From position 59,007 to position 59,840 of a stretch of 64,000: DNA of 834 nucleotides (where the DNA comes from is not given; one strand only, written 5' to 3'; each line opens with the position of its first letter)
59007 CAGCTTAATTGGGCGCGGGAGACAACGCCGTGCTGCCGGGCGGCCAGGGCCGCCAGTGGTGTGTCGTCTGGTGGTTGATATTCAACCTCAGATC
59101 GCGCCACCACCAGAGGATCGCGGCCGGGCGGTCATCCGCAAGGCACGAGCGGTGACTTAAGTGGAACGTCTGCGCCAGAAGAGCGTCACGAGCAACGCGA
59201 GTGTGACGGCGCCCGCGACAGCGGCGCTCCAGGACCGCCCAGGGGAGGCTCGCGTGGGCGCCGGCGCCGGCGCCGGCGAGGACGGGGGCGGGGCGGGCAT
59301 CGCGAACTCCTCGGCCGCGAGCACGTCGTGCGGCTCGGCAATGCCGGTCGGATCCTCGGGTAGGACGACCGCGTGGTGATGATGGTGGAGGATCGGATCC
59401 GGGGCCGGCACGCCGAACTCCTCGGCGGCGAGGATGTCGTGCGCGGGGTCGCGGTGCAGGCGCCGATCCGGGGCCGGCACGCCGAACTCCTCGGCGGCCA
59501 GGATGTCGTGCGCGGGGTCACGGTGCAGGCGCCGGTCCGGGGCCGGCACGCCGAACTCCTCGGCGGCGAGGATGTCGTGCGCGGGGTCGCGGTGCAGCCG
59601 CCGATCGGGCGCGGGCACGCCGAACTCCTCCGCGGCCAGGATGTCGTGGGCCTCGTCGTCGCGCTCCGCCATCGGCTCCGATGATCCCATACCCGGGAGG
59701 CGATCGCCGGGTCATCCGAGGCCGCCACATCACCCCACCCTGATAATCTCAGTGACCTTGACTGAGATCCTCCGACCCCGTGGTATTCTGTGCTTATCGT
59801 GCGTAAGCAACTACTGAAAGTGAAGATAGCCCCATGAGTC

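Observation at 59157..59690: Unrecognised tail-anchored protein built from HD(I/V)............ repeats, paired head-to-head with lon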

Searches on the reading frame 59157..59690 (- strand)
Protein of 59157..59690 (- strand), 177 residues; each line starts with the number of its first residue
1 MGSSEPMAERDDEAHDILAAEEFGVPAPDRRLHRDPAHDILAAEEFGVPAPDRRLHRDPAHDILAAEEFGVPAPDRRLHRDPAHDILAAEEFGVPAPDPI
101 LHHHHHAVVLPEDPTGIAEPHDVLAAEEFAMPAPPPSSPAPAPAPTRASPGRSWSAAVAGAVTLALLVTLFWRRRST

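Call 4: search_protein_families(library=pfam, proteins=[window:59157-59690:-], max_evalue=1)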
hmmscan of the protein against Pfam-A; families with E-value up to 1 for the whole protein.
window:59157-59690:- (177 aa): 7 families
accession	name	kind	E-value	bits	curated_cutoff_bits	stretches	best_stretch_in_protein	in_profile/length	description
PF13549.11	ATP-grasp_5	-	0.0031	17.4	27.6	0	12-49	13-48/221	ATP-grasp domain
PF23992.1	Pam3_gp32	-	0.0084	16.5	27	0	78-93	15-30/108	Phage Pam3 gp32-like protein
PF17183.9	Get5_C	-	0.013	15.5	22.9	0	8-23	4-19/51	Get5, C-terminal domain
PF21314.2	TM_ErbB1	-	0.071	13.3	27.1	1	158-176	9-27/36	Epidermal growth factor receptor transmembrane-juxtamembrane segment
PF02828.21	L27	-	0.09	12.9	22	0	13-28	38-53/53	L27 domain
PF14757.11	NSP2-B_epitope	-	0.17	12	25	1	66-149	28-111/272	Immunogenic region of nsp2 protein of arterivirus polyprotein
PF05225.22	HTH_psq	-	0.25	11.5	20.4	0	19-27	22-30/45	helix-turn-helix, Psq domain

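Call 5: search_protein_families(library=ncbifam, proteins=[window:59157-59690:-], max_evalue=1)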
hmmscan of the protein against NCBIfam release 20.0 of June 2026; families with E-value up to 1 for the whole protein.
window:59157-59690:- (177 aa): 0 families

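Call 7: find_homologous_proteins(query=window:59157-59690:-, max_evalue=0.01)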
Query window:59157-59690:- (177 aa): 2485 proteins with E <= 0.01 among 8000 candidates; the best 120 are listed.
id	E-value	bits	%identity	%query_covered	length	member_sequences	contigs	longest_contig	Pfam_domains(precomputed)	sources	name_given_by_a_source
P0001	1.6e-43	167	73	62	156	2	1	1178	-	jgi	jgi:hypothetical protein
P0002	1.3e-42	164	68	75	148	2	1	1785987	-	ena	-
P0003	2.8e-42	163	63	80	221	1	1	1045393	-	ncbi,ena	-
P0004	3.1e-42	162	77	60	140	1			-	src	-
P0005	4.3e-42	162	65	82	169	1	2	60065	-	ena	-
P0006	4.4e-41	159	79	59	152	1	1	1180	-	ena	-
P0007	4.6e-41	159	67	71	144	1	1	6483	-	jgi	jgi:hypothetical protein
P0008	9.8e-41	158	60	84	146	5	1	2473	-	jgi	jgi:hypothetical protein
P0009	1.7e-40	157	70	67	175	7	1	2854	-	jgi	jgi:hypothetical protein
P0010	1.7e-39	154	65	75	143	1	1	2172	-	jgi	jgi:hypothetical protein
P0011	2.0e-39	153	71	63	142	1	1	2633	-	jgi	jgi:hypothetical protein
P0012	2.9e-39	153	74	56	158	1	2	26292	-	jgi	jgi:hypothetical protein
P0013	5.0e-39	152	73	60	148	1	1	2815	-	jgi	jgi:hypothetical protein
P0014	1.2e-38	151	55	91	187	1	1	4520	-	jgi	jgi:hypothetical protein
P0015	1.6e-38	150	74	57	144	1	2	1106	-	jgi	jgi:hypothetical protein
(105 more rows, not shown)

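Call 12: find_related_loci(query=A1, collection=genome_contigs, flank=6000)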
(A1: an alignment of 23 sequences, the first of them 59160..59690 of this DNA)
Query A1 (177 aa) in genome_contigs; peptide patterns used: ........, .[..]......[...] (x = any residue, [..] = any of these).
599 stretches matched a pattern (row limit reached: there are more); 310 encode a relative of the query (tblastn E <= 1e-3); the best 80 are kept; 80 distinct loci.
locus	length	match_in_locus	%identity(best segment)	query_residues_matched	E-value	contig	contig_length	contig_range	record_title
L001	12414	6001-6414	64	14-152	5e-44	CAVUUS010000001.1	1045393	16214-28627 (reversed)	MAG: uncultured Solirubrobacterales bacterium isolate MFD01213.bin.1.88 genome assembly, contig: contig_28230, whole gen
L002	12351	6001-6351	72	11-153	4e-42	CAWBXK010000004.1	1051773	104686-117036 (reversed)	MAG: uncultured Solirubrobacterales bacterium isolate MFD04580.bin.1.88 genome assembly, contig: contig_3475, whole geno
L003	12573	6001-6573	51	12-175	6e-42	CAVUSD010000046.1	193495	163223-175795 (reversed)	MAG: uncultured Solirubrobacteraceae bacterium isolate MFD09671.bin.3.245 genome assembly, contig: contig_6823, whole ge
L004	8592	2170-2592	60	8-171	3e-39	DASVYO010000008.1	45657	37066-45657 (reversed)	MAG TPA_asm: Solirubrobacteraceae bacterium isolate SMAG_U2604 k141_620717, whole genome shotgun sequence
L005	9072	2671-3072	61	14-163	1e-34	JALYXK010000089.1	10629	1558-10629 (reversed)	MAG: Actinomycetota bacterium isolate KAP bin11 SD1490-92_k127_1839597, whole genome shotgun sequence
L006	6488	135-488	65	53-177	2e-34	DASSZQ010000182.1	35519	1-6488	MAG TPA_asm: Solirubrobacteraceae bacterium isolate SMAG_U713 k141_1319715, whole genome shotgun sequence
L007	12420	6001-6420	57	35-175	3e-34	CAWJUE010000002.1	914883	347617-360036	MAG: uncultured Solirubrobacteraceae bacterium isolate MFD09603.bin.2.8 genome assembly, contig: contig_11541, whole gen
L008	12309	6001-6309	68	6-133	5e-33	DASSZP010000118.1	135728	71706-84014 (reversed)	MAG TPA_asm: Solirubrobacteraceae bacterium isolate SMAG_U712 k141_1054600, whole genome shotgun sequence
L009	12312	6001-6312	70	7-135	3e-32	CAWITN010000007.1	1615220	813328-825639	MAG: uncultured Solirubrobacterales bacterium isolate MFD09671.bin.1.35 genome assembly, contig: contig_8608, whole geno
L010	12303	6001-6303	77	31-133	5e-40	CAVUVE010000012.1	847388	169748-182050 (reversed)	MAG: uncultured Solirubrobacteraceae bacterium isolate MFD01213.bin.1.206 genome assembly, contig: contig_7960, whole ge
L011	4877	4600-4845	77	10-137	2e-32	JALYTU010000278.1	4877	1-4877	MAG: Actinomycetota bacterium isolate LIV bin38 SD1462_NODE_5222_length_4877_cov_1.243368, whole genome shotgun sequence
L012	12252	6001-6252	72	11-138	6e-32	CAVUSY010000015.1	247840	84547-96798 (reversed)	MAG: uncultured Solirubrobacterales bacterium isolate MFD04580.bin.2.74 genome assembly, contig: contig_71937, whole gen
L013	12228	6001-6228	79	11-133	5e-32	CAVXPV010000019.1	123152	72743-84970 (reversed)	MAG: uncultured Solirubrobacterales bacterium isolate MFD04580.bin.2.61 genome assembly, contig: contig_46019, whole gen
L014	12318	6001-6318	75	11-133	2e-31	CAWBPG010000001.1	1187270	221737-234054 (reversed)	MAG: uncultured Actinomycetota bacterium isolate MFD09603.bin.2.9 genome assembly, contig: contig_1284, whole genome sho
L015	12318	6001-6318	68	3-133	2e-31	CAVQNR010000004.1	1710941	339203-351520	MAG: uncultured Solirubrobacteraceae bacterium isolate MFD00964.bin.2.219 genome assembly, contig: contig_22891, whole g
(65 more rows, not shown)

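Call 26: search_protein_representatives(alignment_id=A1)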
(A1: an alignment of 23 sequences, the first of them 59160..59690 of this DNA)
Query: 23 sequences, 147 profile positions. Proteins with E-value up to 0.001 (for the whole library): 307; up to 1e-10: 255; up to 1e-30: 54. The best 150 are listed.
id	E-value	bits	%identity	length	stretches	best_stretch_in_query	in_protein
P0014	1.2e-66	239.2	-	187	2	27-146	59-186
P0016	2.7e-56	205.6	-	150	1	1-147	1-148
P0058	1.3e-55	203.4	-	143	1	6-147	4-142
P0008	1.4e-54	200.0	-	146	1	1-146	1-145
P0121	3.5e-51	189.0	-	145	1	2-146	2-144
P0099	4.4e-51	188.6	-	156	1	1-147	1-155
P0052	4.4e-51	188.6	-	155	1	6-147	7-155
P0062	5.1e-50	185.2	-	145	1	6-146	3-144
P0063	6.0e-47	175.2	-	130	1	27-147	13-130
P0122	5.6e-46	172.1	-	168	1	25-146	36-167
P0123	1.4e-43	164.3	-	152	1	8-147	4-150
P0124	3.2e-43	163.1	-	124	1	30-146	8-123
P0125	8.1e-42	158.6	-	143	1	12-113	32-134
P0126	1.2e-41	158.0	-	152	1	3-147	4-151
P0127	9.9e-41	155.1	-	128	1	28-146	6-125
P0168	1.7e-30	121.9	-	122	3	83-146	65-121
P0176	1.3e-28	115.7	-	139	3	82-145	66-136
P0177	2.1e-28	115.1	-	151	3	82-146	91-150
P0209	2.2e-24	102.1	-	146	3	83-146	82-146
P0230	1.1e-22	96.5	-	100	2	83-145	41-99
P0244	2.9e-21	91.9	-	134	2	80-143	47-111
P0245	3.4e-21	91.7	-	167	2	83-147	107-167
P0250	7.1e-21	90.6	-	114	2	82-146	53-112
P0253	1.1e-20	90.1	-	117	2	80-139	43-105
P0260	3.1e-20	88.6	-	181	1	30-117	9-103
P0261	3.9e-20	88.3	-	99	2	82-146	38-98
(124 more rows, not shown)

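Call 29: find_encoding_contigs(protein=P0168, flank=6000, max_places=4)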
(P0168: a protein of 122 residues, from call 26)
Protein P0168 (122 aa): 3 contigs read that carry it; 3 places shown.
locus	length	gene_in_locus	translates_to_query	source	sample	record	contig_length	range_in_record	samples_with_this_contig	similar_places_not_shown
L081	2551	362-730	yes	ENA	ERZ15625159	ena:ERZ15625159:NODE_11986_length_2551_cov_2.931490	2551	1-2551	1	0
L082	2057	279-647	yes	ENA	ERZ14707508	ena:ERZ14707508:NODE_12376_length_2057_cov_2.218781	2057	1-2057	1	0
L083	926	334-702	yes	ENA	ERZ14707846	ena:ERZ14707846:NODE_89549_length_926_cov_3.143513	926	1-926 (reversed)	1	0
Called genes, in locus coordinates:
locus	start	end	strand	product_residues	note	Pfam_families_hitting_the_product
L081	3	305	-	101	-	?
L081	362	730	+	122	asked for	-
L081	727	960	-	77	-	PF06902:Fer4_19, PF13459:Fer4_15, PF13370:Fer4_13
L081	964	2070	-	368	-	PF00171:Aldedh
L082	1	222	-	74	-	?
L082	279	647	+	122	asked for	-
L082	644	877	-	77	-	PF06902:Fer4_19, PF13459:Fer4_15, PF13370:Fer4_13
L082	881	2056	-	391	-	?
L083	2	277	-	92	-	?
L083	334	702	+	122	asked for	-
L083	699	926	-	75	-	?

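Call 30: find_encoding_contigs(protein=P0253, flank=6000, max_places=4)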
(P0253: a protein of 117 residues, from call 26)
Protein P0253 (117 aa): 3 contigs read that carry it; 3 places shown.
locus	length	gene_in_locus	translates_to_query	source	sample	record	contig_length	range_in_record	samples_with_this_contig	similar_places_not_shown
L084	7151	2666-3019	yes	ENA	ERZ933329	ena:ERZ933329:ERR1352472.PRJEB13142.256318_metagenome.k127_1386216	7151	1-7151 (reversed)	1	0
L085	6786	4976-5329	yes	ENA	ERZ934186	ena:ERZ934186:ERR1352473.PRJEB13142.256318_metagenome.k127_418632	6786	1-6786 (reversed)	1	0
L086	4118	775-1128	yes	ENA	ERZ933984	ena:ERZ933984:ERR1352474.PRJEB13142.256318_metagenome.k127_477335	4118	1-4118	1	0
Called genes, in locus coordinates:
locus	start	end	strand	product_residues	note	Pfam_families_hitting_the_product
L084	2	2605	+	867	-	?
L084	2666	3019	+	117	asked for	-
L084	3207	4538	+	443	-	PF01595:CNNM, PF00571:CBS (weak), PF03471:CorC_HlyC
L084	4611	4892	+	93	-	-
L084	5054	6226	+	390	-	PF00108:Thiolase_N, PF02803:Thiolase_C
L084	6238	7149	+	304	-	?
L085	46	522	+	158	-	PF01694:Rhomboid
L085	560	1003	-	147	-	PF10604:Polyketide_cyc2, PF03364:Polyketide_cyc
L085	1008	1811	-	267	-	PF01497:Peripla_BP_2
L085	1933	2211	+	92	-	PF01329:Pterin_4a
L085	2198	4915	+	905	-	-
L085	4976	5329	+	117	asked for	-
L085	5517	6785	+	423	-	?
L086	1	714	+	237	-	?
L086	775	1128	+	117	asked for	-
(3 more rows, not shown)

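Call 32: search_protein_families(library=pfam, proteins=[L085:2198-4915:+, L084:4611-4892:+], max_evalue=0.01)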
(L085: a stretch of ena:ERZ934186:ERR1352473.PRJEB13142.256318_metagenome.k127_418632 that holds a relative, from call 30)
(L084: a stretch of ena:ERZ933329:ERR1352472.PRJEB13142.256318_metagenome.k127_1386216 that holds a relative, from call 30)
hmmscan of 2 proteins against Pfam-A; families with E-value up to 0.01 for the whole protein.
L085:2198-4915:+ (905 aa): 1 family
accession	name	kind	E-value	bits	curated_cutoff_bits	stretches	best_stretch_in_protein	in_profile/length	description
PF00795.27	CN_hydrolase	-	5e-05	23.2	23.2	1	249-339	84-172/256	Carbon-nitrogen hydrolase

L084:4611-4892:+ (93 aa): 0 families

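Call 33: predict_structure(alignment_id=A1)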
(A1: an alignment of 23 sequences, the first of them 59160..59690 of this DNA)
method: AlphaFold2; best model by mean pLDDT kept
length: 177 residues; sequences in the alignment: 23
mean_pLDDT: 66.7   pTM: 0.20
mean pLDDT of the five models: 66.7, 66.1, 65.9, 63.2, 62.4
residues with pLDDT >= 90: 16; 70-90: 43; 50-70: 116; < 50: 2
segments of 3 or more residues with pLDDT < 50: none
pLDDT, mean of each block of 10 residues (from residue 1): 67 57 61 56 65 70 57 72 58 69 69 67 55 66 56 75 97 92
secondary structure, 60 per line:
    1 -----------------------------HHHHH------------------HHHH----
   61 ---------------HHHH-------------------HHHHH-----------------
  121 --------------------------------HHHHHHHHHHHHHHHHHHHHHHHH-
elements in order: H30-34 H53-56 H76-79 H99-103 H153-176

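Call 38: find_encoding_contigs(protein=P0177, flank=6000, max_places=3)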
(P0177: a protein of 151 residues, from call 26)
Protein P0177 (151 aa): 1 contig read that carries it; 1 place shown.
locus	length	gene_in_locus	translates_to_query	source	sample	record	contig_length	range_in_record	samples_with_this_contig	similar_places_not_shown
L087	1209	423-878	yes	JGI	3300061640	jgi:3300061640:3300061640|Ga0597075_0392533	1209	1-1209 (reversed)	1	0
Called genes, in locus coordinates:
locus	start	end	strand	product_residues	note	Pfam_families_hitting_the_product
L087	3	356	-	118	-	?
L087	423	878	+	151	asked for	-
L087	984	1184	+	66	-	-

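Call 39: find_encoding_contigs(protein=P0176, flank=6000, max_places=3)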
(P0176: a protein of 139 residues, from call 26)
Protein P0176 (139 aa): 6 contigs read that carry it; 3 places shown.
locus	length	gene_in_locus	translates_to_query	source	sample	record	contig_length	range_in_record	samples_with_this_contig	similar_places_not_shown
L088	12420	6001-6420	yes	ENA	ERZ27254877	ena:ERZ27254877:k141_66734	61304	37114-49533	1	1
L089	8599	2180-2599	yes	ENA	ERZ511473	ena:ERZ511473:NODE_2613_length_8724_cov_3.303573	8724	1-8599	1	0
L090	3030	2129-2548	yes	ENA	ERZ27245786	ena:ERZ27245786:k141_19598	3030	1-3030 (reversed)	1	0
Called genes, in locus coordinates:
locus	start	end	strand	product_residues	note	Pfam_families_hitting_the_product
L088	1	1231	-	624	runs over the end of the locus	PF01558:POR, PF01855:POR_N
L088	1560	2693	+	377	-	PF05222:AlaDh_PNT_N, PF01262:AlaDh_PNT_C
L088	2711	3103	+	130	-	PF12769:PNTB_4TM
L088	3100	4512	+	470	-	PF02233:PNTB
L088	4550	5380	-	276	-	PF00294:PfkB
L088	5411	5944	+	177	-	-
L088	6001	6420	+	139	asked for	-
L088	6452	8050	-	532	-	PF00171:Aldedh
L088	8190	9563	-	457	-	PF00743:FMO-like, PF07992:Pyr_redox_2, PF13450:NAD_binding_8, PF13454:NAD_binding_9 (faint), PF13738:Pyr_redox_3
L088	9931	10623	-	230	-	-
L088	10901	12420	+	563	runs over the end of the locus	PF04542:Sigma70_r2, PF04545:Sigma70_r4 (weak), PF08281:Sigma70_r4_2, PF22233:PhyR_sigma-like (weak)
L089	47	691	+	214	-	PF02233:PNTB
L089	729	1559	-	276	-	PF00294:PfkB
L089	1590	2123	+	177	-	-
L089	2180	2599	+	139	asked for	-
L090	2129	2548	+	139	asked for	-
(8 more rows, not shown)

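Call 40: find_encoding_contigs(protein=P0209, flank=6000, max_places=3)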
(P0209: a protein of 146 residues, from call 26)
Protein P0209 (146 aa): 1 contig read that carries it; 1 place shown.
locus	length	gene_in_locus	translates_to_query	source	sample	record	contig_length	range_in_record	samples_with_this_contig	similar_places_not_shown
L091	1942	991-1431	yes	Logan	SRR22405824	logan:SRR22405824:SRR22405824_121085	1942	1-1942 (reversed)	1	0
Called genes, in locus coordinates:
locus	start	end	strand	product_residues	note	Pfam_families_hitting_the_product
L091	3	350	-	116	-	?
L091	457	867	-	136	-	PF13581:HATPase_c_2, PF02518:HATPase_c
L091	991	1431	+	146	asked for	-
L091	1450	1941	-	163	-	?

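Call 41: find_encoding_contigs(protein=P0250, flank=6000, max_places=3)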
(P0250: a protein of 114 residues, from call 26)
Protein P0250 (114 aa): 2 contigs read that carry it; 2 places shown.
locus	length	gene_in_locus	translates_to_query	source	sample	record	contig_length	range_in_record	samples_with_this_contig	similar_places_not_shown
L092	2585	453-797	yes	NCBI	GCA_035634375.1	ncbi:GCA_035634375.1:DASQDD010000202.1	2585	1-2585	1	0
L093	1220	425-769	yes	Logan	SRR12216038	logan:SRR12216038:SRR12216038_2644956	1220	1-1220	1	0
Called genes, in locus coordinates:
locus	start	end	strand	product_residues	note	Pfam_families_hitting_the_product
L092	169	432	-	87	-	PF06844:DUF1244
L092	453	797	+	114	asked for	-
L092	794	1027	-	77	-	PF06902:Fer4_19, PF13459:Fer4_15, PF13370:Fer4_13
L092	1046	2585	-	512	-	PF00171:Aldedh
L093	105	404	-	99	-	PF06844:DUF1244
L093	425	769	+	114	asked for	-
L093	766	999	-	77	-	PF06902:Fer4_19, PF13459:Fer4_15, PF13370:Fer4_13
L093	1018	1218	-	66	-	?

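Call 42: list_cluster_members(proteins=[P0250, P0168, P0176, P0253, P0244, P0245, P0261, P0230, P0260, P0209])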
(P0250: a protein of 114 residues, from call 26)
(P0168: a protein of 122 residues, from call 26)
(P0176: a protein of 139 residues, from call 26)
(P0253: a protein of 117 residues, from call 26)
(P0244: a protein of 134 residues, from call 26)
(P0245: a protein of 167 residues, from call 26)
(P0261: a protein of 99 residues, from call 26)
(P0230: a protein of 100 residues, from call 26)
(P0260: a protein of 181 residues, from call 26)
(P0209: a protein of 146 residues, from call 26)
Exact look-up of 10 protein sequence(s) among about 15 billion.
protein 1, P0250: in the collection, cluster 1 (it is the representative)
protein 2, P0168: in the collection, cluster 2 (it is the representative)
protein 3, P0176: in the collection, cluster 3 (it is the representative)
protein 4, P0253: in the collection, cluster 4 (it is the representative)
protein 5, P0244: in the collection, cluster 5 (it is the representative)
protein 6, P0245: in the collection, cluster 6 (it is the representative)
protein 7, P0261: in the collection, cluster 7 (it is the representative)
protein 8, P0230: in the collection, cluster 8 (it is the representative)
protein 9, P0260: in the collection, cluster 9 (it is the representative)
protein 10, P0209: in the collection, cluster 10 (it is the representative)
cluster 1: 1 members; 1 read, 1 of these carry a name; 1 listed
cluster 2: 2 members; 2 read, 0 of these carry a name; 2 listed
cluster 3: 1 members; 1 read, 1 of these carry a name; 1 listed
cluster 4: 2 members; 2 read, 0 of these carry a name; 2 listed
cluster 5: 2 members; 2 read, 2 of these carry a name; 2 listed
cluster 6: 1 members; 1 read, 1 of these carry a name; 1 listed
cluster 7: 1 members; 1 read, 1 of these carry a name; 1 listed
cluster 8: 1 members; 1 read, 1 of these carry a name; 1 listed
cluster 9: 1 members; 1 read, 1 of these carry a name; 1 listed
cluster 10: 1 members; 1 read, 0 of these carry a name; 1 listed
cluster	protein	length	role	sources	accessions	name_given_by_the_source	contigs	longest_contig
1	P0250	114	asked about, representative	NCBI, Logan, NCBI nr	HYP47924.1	MAG TPA: hypothetical protein VEQ61_04745 [Thermoleophilaceae bacterium] | hypothetical protein [Thermoleophilaceae bacterium]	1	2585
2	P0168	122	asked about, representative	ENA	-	-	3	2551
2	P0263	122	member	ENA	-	-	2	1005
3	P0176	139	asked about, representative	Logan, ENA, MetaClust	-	\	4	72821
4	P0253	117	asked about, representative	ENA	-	-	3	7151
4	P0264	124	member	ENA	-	-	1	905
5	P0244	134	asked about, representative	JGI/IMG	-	hypothetical protein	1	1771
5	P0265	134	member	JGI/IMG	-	hypothetical protein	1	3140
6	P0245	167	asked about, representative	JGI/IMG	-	MYXO-CTERM domain-containing protein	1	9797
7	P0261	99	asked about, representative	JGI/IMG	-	hypothetical protein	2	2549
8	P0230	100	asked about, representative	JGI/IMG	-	hypothetical protein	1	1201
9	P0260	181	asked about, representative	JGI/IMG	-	hypothetical protein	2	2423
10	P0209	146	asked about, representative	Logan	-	-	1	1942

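Call 61: search_solved_structures(query=A1, max_evalue=10, show_alignments=3)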
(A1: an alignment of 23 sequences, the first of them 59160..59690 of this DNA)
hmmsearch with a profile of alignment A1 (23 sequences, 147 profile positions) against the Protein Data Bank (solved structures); distinct sequences matched with E-value up to 10: 1.
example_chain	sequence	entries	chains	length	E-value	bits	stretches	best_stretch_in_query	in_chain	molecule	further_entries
7som_m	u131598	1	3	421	0.049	16.5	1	70-110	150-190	FAP65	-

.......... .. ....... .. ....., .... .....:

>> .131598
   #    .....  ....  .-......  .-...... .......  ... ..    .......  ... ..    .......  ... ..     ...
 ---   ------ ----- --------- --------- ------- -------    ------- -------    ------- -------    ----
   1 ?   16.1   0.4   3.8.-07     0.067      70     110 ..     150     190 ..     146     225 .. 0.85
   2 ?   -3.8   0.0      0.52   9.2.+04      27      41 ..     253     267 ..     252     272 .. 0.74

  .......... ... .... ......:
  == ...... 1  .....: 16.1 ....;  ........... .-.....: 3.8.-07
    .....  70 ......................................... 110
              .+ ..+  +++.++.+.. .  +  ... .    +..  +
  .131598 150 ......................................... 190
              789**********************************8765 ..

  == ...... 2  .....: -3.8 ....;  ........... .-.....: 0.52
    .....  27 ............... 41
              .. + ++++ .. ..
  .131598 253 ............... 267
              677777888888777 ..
